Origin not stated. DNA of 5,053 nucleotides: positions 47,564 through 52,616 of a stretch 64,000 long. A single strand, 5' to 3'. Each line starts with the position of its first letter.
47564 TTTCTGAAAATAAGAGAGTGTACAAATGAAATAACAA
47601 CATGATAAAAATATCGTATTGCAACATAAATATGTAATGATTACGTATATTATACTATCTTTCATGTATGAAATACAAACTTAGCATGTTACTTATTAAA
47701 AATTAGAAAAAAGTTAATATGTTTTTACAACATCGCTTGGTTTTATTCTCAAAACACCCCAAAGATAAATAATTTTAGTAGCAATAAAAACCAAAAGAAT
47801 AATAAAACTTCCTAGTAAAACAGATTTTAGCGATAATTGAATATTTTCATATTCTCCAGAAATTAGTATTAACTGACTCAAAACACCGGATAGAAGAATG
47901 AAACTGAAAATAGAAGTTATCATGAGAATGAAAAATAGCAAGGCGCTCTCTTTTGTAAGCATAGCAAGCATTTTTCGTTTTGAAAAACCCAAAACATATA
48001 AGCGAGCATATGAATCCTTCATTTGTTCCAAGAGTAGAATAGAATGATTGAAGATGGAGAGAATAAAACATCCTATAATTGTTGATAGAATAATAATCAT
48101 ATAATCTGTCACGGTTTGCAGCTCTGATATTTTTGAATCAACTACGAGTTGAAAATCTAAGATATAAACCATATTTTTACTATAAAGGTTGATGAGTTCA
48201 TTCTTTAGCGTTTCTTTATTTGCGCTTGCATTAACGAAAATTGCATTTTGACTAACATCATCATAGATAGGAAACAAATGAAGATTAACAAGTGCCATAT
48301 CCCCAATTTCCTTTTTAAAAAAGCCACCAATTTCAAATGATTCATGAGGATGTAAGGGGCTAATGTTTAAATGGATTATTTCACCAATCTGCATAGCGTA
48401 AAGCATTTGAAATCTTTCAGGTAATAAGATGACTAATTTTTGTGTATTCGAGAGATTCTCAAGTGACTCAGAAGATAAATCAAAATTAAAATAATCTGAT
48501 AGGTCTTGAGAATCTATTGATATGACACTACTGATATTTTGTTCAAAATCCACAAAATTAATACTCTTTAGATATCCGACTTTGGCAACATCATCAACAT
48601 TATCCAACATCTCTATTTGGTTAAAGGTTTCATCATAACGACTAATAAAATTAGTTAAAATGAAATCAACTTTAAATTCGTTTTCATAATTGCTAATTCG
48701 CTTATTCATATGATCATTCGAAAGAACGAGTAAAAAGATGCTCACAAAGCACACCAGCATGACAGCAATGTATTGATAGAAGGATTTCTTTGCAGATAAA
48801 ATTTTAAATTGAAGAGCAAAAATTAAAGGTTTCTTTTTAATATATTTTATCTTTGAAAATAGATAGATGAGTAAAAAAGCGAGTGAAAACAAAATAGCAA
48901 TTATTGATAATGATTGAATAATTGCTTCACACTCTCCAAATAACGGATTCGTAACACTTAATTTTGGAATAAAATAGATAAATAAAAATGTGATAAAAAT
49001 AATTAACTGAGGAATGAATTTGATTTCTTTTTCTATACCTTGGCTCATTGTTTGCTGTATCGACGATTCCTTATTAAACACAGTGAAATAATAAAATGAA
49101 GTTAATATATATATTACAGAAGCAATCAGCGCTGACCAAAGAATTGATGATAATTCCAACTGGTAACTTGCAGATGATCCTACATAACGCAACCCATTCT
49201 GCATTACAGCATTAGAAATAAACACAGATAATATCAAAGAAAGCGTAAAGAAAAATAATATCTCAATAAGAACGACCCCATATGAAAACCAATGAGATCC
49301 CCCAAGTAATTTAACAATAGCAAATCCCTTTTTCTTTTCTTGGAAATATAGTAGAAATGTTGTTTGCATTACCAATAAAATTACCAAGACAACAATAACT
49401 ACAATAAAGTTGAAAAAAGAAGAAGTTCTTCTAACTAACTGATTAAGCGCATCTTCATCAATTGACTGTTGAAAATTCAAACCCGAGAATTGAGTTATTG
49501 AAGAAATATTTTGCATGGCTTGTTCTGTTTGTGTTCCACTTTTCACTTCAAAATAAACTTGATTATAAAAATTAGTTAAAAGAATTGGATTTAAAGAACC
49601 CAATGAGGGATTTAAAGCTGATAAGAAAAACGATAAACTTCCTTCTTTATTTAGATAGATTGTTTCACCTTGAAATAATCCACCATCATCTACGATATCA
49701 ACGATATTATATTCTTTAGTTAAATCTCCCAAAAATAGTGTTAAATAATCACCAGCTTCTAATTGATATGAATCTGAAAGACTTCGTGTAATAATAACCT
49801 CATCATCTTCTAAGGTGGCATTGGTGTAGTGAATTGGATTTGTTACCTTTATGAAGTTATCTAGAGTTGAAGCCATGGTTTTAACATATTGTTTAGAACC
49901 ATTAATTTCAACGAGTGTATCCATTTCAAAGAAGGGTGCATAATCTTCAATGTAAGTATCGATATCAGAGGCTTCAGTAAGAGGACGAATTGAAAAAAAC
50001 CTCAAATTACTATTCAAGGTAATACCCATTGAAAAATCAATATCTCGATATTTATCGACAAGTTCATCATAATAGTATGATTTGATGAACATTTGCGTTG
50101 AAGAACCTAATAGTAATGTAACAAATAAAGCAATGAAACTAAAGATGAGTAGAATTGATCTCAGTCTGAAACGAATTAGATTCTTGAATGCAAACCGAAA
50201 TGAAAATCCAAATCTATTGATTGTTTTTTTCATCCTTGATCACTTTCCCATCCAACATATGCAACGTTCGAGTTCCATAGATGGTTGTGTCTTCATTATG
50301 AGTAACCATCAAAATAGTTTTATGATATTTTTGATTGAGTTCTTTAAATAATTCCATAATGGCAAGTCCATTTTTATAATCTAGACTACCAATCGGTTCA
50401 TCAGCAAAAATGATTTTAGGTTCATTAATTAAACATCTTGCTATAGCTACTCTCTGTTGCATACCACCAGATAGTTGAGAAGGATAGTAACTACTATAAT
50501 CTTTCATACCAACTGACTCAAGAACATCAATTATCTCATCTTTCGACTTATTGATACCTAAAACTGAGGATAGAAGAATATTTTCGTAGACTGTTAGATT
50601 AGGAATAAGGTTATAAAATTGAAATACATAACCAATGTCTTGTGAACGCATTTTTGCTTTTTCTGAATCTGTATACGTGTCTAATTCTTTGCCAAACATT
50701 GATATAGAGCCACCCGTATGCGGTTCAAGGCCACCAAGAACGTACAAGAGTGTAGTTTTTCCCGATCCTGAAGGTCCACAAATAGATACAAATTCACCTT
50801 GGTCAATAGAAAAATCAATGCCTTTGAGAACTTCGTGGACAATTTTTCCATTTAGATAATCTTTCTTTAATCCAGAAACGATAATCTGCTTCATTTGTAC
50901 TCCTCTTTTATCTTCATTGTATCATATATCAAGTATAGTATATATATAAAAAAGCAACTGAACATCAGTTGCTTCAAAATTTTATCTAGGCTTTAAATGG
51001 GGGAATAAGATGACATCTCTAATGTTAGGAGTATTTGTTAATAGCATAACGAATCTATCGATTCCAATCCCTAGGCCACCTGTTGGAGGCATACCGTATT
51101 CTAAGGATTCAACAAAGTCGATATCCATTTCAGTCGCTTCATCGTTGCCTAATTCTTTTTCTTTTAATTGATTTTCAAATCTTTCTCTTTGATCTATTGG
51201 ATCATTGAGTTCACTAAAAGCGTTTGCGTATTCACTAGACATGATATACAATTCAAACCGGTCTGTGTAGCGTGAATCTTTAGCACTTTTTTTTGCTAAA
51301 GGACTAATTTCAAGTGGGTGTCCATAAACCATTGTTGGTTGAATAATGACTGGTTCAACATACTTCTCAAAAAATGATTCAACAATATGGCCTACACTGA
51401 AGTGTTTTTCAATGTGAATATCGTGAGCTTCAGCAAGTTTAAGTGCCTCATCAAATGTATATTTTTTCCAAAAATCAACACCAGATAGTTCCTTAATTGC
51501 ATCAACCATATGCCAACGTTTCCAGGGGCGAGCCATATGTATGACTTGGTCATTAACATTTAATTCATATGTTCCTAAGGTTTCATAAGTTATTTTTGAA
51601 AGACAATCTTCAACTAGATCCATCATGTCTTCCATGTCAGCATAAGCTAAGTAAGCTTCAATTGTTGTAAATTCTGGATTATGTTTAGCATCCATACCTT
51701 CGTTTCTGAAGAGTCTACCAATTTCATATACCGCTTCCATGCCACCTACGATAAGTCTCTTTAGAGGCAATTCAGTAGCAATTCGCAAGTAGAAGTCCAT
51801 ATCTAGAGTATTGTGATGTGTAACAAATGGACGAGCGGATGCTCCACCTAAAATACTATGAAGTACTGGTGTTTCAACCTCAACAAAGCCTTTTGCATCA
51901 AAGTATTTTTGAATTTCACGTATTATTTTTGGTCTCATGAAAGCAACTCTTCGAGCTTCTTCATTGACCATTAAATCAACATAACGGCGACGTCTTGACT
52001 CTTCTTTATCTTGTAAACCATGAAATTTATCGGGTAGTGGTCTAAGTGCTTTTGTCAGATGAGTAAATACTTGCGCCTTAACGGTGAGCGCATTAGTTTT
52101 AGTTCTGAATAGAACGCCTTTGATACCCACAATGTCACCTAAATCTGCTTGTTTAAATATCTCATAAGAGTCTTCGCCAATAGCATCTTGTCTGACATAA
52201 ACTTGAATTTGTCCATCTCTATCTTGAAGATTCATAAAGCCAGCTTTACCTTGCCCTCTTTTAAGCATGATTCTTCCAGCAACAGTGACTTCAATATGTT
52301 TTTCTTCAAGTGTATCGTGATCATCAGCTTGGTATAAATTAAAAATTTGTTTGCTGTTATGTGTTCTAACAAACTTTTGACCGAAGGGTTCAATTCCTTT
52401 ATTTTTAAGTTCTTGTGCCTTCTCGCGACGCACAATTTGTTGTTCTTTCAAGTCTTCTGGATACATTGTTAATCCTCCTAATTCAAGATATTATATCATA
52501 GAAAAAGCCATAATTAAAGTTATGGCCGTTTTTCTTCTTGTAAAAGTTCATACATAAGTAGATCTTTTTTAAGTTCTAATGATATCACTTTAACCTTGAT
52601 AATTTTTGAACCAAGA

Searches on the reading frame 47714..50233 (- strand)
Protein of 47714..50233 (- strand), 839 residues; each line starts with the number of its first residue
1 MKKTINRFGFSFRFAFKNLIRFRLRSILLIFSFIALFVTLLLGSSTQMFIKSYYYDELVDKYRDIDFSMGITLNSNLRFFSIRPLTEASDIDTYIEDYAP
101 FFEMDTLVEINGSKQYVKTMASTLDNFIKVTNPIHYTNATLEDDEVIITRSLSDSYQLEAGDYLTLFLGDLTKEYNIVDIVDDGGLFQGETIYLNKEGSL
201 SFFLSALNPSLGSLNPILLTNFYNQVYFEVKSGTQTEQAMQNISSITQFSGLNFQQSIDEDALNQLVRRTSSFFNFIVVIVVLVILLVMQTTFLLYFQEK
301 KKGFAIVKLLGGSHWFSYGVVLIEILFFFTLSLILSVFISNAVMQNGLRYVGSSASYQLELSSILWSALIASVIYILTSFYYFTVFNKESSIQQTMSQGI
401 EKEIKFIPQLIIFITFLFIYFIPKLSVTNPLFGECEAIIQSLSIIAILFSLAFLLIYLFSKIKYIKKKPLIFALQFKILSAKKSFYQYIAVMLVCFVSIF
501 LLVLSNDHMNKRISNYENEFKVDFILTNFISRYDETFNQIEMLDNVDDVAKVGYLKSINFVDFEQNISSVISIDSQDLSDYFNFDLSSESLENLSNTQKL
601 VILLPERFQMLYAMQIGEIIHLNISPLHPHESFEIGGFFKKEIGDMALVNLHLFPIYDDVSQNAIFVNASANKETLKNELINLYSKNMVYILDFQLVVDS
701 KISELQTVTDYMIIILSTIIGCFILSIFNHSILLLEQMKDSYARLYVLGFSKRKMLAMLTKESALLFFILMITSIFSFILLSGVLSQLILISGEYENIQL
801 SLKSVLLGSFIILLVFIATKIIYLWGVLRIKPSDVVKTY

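Call 76: search_protein_families(library=pfam, proteins=[window:47714-50233:-], max_evalue=0.0001)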
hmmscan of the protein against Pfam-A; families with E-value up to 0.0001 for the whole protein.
window:47714-50233:- (839 aa): 2 families
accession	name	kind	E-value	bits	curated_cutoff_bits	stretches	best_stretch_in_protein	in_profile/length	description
PF02687.27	FtsX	-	1.2e-08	35.5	25.5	2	714-832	2-120/120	FtsX-like permease C-terminal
PF12704.14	MacB_PCD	-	1.8e-07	32.1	27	0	30-244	9-205/207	MacB-like periplasmic core domain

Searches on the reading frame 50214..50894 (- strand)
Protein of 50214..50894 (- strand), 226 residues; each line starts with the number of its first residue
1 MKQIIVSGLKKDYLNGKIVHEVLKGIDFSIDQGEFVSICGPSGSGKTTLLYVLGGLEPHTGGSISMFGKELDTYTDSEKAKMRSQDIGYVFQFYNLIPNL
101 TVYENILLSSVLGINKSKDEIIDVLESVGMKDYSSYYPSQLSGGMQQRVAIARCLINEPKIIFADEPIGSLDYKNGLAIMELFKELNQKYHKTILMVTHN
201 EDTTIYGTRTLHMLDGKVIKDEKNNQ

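Call 76: search_protein_families(library=pfam, proteins=[window:50214-50894:-], max_evalue=0.0001)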
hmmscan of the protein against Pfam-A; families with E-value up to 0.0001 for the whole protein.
window:50214-50894:- (226 aa): 2 families
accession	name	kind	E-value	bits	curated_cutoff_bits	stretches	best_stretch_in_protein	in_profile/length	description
PF00005.33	ABC_tran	-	2.1e-36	126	25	1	23-168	1-136/137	ABC transporter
PF13304.12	AAA_21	-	5.1e-05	23.9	27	0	37-56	3-22/304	AAA domain, putative AbiEii toxin, Type IV TA system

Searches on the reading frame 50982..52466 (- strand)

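Call 76: search_protein_families(library=pfam, proteins=[window:50982-52466:-], max_evalue=0.0001)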
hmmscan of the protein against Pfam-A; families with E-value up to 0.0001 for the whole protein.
window:50982-52466:- (494 aa): 3 families
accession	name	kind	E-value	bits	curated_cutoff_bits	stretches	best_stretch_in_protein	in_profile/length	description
PF00152.25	tRNA-synt_2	-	3.3e-83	279.7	25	1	154-491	2-307/308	tRNA synthetases class II (D, K and N)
PF01336.31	tRNA_anti-codon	-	5.3e-16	58.8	27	1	60-135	1-73/75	OB-fold nucleic acid binding domain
PF01409.25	tRNA-synt_2d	-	4.8e-07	29.9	19.8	0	248-292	107-153/246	tRNA synthetases class II core domain (F)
